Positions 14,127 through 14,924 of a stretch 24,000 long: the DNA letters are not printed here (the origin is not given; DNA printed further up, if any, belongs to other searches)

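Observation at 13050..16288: KaiC-like ATPase with no KaiA/KaiB, translationally coupled to a pseudo-receiver hybrid histidine kinase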

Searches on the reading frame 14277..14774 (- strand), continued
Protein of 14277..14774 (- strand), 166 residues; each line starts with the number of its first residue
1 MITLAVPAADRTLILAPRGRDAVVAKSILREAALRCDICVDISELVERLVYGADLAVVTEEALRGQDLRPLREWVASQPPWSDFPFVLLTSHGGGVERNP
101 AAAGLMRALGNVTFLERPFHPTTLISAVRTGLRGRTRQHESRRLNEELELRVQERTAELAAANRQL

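Call 40: search_solved_structures(query=A1, max_evalue=1, show_alignments=2)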
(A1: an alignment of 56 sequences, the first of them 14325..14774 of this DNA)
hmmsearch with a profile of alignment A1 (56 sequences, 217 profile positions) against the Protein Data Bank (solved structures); distinct sequences matched with E-value up to 1: 19.
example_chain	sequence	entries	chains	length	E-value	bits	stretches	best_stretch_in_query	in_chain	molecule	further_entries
5xso_A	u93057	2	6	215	0.00022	24.1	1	56-147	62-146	Response regulator FixJ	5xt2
5t3y_A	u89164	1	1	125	0.13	15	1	28-129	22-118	Two-component system response regulator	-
3gt7_A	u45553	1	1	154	0.14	14.9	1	24-136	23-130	Sensor protein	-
1yio_A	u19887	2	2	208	0.18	14.5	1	83-185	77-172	response regulatory protein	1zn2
4hnr_A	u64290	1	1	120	0.25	14.1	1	26-128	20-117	Chemotaxis protein CheY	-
4h60_A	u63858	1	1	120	0.25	14.1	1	26-128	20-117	Chemotaxis protein CheY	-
8cgn_B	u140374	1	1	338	0.26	14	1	127-198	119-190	60S ribosomal protein L17-A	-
3k60_A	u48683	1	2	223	0.34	13.7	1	45-97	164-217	Heat shock protein 86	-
4ja2_A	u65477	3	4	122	0.34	13.6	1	71-128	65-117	Response regulator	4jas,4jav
3dge_C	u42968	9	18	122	0.35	13.6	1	71-128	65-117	Response regulator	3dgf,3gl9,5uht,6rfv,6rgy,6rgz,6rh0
6azr_B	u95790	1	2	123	0.36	13.6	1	71-128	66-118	Chemotaxis regulator-transmits chemoreceptor signals to flagelllar motor components CheY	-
9lbr_A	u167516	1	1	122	0.38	13.5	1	72-128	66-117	Response regulator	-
6rh1_C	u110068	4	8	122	0.39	13.4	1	72-128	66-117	Response regulator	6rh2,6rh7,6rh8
3nr7_A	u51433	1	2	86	0.49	13.1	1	132-184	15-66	DNA-binding protein H-NS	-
3q9s_A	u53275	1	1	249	0.5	13.1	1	80-135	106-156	DNA-binding response regulator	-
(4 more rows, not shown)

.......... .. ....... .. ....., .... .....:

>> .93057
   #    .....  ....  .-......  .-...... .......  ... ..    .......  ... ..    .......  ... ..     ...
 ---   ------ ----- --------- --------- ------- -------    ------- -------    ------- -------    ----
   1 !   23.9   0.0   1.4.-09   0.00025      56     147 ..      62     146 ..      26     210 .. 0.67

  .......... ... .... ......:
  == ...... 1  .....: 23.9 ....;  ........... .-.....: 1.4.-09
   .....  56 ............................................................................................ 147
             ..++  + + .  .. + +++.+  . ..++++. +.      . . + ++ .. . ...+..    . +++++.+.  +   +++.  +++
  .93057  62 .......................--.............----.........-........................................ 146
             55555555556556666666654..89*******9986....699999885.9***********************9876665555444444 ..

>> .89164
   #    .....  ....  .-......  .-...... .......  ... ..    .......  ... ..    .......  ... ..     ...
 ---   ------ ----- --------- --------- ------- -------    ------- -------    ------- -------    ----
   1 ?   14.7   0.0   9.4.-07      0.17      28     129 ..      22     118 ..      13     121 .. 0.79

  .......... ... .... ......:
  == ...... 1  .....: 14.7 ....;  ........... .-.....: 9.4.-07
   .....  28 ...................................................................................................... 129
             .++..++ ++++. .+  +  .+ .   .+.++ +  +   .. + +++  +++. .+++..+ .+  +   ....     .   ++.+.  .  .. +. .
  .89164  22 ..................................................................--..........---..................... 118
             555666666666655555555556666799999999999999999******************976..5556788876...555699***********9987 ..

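Call 41: get_annotated_region(hit=H18, flank=5000)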
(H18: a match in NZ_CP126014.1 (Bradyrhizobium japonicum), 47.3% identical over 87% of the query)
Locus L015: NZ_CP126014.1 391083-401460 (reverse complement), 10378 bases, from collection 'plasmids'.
description: Bradyrhizobium japonicum strain S11L-Bj plasmid pS11L-1, complete sequence
organism: Bradyrhizobium japonicum (NCBI taxid 375)
taxonomy: Bacteria; Pseudomonadota; Alphaproteobacteria; Hyphomicrobiales; Nitrobacteraceae; Bradyrhizobium; Bradyrhizobium japonicum
host: -; source: Glycine max,soybean,root nodule; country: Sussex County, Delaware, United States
typing (MOB-suite, as given by PLSDB): conjugative; replicon rep_cluster_506; relaxase MOBP; mating-pair formation MPF_T
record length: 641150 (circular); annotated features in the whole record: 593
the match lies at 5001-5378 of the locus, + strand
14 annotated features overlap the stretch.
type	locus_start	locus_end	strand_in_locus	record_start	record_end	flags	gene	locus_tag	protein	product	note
CDS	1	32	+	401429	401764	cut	-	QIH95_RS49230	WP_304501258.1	hypothetical protein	-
CDS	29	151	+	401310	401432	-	-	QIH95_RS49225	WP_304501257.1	hypothetical protein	-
CDS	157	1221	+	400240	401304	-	-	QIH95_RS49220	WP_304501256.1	trypsin-like peptidase domain-containing protein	-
CDS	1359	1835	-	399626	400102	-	greA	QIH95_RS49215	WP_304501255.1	transcription elongation factor GreA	GO:0032784 - regulation of DNA-templated transcription elongation [Evidence IEA]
CDS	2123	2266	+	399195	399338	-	-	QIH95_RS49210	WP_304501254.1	hypothetical protein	-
CDS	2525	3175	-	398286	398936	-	-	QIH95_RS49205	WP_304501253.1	MarC family protein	-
CDS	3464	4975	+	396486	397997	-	gvpD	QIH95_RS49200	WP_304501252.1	ATPase domain-containing protein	-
CDS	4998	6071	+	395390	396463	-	-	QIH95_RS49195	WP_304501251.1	histidine kinase dimerization/phospho-acceptor domain-containing protein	GO:0007165 - signal transduction [Evidence IEA]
CDS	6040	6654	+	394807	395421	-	-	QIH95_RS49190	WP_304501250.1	response regulator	GO:0000160 - phosphorelay signal transduction system [Evidence IEA]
CDS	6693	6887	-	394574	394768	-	-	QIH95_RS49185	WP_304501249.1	hypothetical protein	-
CDS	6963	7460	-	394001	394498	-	-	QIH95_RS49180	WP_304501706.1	Hsp20/alpha crystallin family protein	-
CDS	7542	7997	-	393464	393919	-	-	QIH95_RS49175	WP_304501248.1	Hsp20 family protein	-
CDS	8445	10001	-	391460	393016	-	-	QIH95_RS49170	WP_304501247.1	ISL3 family transposase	-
CDS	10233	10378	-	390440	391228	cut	-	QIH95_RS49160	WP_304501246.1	hypothetical protein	-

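Call 42: get_annotated_region(hit=H21, flank=5000)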
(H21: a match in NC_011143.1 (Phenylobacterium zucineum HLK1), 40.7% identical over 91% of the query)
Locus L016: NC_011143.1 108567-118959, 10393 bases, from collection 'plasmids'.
description: Phenylobacterium zucineum HLK1 plasmid unnamed, complete sequence
organism: Phenylobacterium zucineum HLK1 (NCBI taxid 450851)
taxonomy: Bacteria; Pseudomonadota; Alphaproteobacteria; Caulobacterales; Caulobacteraceae; Phenylobacterium; Phenylobacterium zucineum; Phenylobacterium zucineum HLK1
host: -; source: -; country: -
typing (MOB-suite, as given by PLSDB): conjugative; replicon rep_cluster_534; relaxase MOBP; mating-pair formation MPF_T
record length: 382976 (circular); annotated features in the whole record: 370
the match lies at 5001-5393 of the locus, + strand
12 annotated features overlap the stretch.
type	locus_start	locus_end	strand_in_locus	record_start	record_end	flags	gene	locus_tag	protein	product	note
CDS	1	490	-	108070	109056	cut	-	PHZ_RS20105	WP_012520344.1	TerC/Alx family metal homeostasis membrane protein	GO:0008150 - biological_process [Evidence IEA]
CDS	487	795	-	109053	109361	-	-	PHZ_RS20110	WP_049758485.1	hypothetical protein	-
CDS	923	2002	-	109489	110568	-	-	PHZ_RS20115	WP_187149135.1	trypsin-like peptidase domain-containing protein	-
CDS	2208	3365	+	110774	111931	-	-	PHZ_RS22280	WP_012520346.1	BON domain-containing protein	-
CDS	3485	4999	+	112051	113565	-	-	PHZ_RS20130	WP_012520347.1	ATPase domain-containing protein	-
CDS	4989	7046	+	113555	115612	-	-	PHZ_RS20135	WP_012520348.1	PAS domain-containing sensor histidine kinase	GO:0000160 - phosphorelay signal transduction system [Evidence IEA]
CDS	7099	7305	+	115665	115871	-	-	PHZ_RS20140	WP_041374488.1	hypothetical protein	-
CDS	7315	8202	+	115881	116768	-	-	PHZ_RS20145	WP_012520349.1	SMP-30/gluconolactonase/LRE family protein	-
CDS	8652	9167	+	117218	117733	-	-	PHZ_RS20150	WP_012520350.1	Hsp20/alpha crystallin family protein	-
CDS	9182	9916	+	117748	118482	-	-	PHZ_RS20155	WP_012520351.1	nucleoside-diphosphate sugar epimerase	-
CDS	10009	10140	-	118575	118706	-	-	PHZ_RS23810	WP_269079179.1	hypothetical protein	-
CDS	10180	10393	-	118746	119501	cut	-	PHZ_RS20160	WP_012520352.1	Bax inhibitor-1/YccA family protein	-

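Call 43: get_annotated_region(hit=H23, flank=5000)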
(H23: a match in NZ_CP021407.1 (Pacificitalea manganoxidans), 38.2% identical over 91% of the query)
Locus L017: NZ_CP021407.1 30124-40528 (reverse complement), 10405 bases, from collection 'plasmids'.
description: Pacificitalea manganoxidans strain DY25 plasmid pDY25-C, complete sequence
organism: Pacificitalea manganoxidans (NCBI taxid 1411902)
taxonomy: Bacteria; Pseudomonadota; Alphaproteobacteria; Rhodobacterales; Paracoccaceae; Pacificitalea; Pacificitalea manganoxidans
host: -; source: cell culture,sediment; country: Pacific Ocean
typing (MOB-suite, as given by PLSDB): non-mobilizable; replicon rep_cluster_229
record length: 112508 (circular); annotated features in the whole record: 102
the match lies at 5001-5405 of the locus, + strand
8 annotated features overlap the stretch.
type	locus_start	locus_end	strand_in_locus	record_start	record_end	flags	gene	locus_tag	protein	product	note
CDS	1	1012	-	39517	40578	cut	-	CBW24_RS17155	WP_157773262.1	C4-dicarboxylate TRAP transporter substrate-binding protein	-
CDS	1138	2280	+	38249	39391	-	-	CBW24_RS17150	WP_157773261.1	OsmC family protein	GO:0006979 - response to oxidative stress [Evidence IEA]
CDS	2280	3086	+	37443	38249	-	-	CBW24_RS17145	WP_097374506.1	helix-turn-helix domain-containing protein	GO:0006355 - regulation of DNA-templated transcription [Evidence IEA]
CDS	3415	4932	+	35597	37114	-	-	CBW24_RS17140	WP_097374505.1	ATPase domain-containing protein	-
CDS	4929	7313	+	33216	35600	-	-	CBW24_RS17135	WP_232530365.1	hybrid sensor histidine kinase/response regulator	-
CDS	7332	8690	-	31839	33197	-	-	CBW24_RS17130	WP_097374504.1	hypothetical protein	-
CDS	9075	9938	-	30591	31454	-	-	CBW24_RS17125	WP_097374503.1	DUF1932 domain-containing protein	-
CDS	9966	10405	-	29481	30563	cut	-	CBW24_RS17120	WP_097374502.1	isocitrate/isopropylmalate dehydrogenase family protein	-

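Call 44: get_annotated_region(hit=H40, flank=5000)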
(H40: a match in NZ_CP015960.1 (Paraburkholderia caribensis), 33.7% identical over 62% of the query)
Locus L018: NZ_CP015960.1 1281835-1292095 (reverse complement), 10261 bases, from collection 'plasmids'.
description: Paraburkholderia caribensis strain 852011 plasmid unnamed, complete sequence
organism: Paraburkholderia caribensis (NCBI taxid 75105)
taxonomy: Bacteria; Pseudomonadota; Betaproteobacteria; Burkholderiales; Burkholderiaceae; Paraburkholderia; Paraburkholderia caribensis
host: -; source: Mimosa,single cell; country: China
typing (MOB-suite, as given by PLSDB): non-mobilizable
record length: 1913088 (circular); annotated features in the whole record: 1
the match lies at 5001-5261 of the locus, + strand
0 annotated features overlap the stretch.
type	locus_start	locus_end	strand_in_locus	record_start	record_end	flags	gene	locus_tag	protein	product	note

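Call 65: search_protein_representatives(alignment_id=A2)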
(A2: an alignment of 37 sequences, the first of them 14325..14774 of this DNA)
Query: 37 sequences, 159 profile positions. Proteins with E-value up to 0.001 (for the whole library): 4947; up to 1e-10: 3810; up to 1e-30: 606. The best 150 are listed.
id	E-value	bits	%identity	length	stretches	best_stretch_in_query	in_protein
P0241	9.2e-73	259.0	-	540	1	6-157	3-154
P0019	1.9e-72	258.0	-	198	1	7-157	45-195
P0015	5.9e-72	256.3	-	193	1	5-157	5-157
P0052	3.1e-69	247.5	-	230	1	3-155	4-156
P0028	8.7e-69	246.0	-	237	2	8-157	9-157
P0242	5.0e-66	237.1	-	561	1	5-152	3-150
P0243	6.5e-66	236.7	-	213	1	5-157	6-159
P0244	6.6e-66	236.7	-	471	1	7-150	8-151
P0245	2.7e-65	234.7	-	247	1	4-155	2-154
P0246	3.6e-65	234.3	-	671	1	5-153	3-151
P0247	7.1e-65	233.3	-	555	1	5-151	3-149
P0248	3.3e-64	231.2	-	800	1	5-152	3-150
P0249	1.8e-63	228.8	-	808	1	3-152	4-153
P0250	3.0e-63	228.1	-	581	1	6-152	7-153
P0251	5.4e-63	227.2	-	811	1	4-155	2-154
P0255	1.2e-62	226.1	-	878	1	5-154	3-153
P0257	3.1e-62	224.7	-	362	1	6-153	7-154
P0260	8.2e-62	223.4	-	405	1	4-150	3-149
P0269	5.5e-60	217.4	-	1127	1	5-154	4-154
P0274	2.0e-59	215.6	-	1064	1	5-152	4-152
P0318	4.4e-54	198.3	-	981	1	4-152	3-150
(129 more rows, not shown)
